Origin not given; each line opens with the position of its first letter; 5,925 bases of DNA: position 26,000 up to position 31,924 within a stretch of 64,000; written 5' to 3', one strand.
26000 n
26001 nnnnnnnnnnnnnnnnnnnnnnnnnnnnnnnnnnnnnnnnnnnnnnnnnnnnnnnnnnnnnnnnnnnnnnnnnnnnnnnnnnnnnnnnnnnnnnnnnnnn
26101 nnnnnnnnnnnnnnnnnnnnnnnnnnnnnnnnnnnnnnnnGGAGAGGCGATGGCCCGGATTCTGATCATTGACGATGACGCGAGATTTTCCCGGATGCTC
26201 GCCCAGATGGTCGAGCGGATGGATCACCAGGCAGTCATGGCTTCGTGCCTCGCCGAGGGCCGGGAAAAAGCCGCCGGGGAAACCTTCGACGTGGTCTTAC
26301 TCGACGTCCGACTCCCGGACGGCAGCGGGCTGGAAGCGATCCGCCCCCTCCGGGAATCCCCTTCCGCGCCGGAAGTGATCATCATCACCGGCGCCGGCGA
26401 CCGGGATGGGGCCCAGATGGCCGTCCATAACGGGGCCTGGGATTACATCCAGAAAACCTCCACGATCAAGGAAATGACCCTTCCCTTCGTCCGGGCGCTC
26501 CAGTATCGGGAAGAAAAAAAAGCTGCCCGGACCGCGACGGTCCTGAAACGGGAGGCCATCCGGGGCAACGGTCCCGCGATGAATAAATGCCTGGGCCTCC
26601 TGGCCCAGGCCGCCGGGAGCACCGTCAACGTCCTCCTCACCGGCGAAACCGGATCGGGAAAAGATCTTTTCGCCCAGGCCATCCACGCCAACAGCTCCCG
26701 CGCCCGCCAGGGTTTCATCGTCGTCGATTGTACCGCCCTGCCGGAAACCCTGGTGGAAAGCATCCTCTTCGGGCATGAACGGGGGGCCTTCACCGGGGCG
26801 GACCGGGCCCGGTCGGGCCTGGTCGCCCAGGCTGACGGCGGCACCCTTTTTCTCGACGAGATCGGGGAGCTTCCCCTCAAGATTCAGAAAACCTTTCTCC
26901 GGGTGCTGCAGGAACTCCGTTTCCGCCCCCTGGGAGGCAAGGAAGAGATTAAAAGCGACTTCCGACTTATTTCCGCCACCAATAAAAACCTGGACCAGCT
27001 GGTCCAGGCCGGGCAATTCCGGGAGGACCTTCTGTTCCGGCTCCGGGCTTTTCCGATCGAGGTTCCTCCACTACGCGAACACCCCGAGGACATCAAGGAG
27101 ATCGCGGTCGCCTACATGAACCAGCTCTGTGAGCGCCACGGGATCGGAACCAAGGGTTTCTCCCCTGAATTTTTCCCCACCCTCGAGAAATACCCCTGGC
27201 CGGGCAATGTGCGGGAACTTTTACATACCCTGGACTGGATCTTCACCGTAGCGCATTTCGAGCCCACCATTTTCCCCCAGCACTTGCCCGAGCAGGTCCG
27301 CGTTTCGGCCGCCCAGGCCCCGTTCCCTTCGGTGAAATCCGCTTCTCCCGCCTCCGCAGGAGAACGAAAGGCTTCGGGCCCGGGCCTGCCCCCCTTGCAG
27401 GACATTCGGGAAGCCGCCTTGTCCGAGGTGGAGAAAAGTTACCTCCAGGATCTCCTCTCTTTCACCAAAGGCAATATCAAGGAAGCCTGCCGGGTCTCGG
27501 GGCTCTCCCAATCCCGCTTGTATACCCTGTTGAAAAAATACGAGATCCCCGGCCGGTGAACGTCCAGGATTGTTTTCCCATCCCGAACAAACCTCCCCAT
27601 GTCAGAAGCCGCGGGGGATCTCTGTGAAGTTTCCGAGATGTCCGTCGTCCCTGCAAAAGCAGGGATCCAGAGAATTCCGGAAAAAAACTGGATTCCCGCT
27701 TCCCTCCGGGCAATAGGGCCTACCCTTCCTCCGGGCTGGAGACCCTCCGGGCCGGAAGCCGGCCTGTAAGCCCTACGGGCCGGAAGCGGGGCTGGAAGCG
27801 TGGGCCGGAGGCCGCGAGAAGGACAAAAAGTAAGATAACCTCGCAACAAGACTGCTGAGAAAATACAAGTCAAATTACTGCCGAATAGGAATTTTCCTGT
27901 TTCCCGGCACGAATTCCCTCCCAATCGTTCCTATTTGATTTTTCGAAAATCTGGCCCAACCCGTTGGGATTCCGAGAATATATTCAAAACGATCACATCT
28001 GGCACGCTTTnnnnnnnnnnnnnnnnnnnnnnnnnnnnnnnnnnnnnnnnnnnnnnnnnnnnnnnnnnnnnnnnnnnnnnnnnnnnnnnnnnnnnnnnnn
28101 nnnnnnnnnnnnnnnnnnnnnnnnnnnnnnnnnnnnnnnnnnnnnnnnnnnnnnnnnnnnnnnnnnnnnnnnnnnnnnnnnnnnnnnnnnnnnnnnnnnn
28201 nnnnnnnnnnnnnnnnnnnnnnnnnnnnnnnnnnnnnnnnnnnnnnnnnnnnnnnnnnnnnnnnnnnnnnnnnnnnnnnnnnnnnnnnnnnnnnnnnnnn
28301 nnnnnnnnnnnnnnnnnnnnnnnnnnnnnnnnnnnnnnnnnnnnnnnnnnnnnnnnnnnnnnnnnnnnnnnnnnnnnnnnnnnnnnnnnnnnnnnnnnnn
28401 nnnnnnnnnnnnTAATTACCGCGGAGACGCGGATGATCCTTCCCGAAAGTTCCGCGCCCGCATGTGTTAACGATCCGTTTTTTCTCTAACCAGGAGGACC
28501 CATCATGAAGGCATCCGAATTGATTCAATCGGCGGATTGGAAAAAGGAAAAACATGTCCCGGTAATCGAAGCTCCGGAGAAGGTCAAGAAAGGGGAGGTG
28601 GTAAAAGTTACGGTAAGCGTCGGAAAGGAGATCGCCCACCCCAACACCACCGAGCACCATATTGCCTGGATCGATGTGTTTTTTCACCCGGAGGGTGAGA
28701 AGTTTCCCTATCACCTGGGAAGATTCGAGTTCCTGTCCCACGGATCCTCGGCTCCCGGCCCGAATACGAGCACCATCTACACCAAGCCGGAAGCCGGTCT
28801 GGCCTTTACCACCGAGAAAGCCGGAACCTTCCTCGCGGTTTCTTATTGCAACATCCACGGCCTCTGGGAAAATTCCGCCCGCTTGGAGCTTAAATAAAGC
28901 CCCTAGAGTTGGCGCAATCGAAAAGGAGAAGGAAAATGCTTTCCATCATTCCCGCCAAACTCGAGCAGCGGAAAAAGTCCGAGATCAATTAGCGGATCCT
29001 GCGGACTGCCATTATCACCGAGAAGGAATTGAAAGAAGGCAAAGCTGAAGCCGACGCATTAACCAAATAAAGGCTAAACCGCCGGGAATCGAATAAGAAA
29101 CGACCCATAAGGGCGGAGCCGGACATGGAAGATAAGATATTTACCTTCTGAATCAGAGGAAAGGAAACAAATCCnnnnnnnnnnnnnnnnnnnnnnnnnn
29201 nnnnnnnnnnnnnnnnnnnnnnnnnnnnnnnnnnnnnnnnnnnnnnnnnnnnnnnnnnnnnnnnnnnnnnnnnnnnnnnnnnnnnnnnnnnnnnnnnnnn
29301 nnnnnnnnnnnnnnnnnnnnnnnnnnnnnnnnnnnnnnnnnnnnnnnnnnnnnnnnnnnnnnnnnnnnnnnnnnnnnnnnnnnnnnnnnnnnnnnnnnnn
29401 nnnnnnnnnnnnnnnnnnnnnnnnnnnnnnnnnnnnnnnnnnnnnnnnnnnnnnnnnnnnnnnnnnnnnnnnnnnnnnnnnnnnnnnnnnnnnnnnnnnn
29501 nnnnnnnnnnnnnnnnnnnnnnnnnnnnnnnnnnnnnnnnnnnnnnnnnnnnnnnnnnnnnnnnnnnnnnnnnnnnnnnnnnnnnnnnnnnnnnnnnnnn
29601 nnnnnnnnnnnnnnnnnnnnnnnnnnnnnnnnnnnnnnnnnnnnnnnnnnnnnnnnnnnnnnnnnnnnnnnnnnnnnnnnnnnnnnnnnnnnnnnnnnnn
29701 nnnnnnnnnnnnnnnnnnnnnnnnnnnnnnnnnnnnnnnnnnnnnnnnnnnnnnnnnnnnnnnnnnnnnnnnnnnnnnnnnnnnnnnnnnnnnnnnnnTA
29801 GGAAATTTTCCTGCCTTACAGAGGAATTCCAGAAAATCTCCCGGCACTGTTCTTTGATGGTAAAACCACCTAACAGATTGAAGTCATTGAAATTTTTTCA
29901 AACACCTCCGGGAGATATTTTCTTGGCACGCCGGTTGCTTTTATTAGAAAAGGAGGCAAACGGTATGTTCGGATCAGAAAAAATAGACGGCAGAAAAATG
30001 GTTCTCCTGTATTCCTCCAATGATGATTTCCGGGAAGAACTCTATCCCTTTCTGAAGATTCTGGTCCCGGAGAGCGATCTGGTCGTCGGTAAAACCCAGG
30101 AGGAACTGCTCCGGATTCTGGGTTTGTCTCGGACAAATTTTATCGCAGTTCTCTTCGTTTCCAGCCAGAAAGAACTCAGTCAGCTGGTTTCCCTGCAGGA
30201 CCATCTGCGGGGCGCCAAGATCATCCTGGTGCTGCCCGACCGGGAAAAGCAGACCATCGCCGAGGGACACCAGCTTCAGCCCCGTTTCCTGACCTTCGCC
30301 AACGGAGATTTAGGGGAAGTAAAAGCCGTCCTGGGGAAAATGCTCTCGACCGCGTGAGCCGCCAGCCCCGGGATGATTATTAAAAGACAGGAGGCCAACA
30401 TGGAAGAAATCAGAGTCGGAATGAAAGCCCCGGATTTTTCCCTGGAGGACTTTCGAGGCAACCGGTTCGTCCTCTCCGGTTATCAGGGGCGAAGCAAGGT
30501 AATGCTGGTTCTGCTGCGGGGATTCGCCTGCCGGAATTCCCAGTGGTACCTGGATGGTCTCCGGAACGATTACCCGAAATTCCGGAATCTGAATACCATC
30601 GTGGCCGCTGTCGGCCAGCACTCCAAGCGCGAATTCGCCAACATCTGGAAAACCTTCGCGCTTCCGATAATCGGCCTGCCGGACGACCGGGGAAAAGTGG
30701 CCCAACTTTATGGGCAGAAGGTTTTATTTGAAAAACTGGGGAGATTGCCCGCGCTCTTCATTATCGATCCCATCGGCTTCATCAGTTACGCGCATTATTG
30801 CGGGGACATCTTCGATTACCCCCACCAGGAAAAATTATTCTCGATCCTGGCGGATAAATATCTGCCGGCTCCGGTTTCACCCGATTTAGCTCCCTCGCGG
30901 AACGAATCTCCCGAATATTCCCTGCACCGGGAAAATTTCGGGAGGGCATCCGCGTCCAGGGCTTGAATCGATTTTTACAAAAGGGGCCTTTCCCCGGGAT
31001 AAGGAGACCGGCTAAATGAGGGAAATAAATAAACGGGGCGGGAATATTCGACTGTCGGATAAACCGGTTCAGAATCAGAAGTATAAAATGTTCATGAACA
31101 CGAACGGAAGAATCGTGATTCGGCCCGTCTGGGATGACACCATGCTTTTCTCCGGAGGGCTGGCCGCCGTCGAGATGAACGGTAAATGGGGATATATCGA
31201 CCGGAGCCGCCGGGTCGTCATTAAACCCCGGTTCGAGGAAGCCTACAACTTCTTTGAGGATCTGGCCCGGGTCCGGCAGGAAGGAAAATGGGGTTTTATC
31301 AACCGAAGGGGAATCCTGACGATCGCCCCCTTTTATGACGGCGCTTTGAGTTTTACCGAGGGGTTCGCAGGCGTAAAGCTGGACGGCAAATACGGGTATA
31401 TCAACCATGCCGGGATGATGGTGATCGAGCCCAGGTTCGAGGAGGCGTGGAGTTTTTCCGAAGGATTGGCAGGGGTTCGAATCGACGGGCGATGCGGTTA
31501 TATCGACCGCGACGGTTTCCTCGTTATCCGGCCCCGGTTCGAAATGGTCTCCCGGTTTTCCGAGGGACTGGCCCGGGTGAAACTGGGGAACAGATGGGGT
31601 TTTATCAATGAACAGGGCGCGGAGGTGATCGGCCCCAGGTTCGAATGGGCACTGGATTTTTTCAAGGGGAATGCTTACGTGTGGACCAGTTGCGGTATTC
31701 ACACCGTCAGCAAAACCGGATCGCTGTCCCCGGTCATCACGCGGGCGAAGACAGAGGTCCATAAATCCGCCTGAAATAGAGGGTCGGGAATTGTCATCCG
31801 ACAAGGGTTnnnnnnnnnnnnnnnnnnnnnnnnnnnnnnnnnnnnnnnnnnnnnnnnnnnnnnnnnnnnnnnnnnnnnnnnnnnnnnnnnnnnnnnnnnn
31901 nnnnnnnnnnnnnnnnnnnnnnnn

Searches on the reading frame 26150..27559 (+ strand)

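Call 59: search_protein_families(library=pfam, proteins=[window:26150-27559:+], max_evalue=0.00001)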
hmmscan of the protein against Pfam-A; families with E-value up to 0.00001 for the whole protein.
window:26150-27559:+ (469 aa): 6 families
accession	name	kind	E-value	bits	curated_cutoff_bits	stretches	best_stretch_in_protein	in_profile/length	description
PF00158.32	Sigma54_activat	-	1.5e-63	213.9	20.2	1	138-304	2-168/168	Sigma-54 interaction domain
PF14532.12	Sigma54_activ_2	-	5.1e-26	92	25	1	139-308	2-138/138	Sigma-54 interaction domain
PF00072.30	Response_reg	-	9.3e-21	74.5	30.2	1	4-109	1-106/111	Response regulator receiver domain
PF25601.1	AAA_lid_14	-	6.4e-16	58.4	27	1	309-389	1-80/87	AAA+ ATPase lid domain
PF07728.20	AAA_5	-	1.4e-08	35.3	22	1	160-280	1-124/139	AAA domain (dynein-related subfamily)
PF01078.27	Mg_chelatase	-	8.9e-06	25.7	20.3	0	216-278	93-157/207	Magnesium chelatase, subunit ChlI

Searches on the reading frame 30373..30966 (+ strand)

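Call 60: search_protein_families(library=pfam, proteins=[window:30373-30966:+], max_evalue=0.00001)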
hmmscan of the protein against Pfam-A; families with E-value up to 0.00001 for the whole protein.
window:30373-30966:+ (197 aa): 2 families
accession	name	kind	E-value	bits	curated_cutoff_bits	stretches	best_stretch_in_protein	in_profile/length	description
PF00578.27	AhpC-TSA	-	3e-13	50.2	26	1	15-139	1-123/124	AhpC/TSA family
PF08534.16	Redoxin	-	8.7e-08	32.5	26.6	1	15-142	2-133/148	Redoxin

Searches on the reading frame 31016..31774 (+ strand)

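Call 60: search_protein_families(library=pfam, proteins=[window:31016-31774:+], max_evalue=0.00001)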
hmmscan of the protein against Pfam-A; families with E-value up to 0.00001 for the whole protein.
window:31016-31774:+ (252 aa): 1 family
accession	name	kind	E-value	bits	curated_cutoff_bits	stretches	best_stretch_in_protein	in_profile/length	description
PF14903.11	WG_beta_rep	-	8.9e-69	227.6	25.6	6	58-92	1-35/35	WG containing repeat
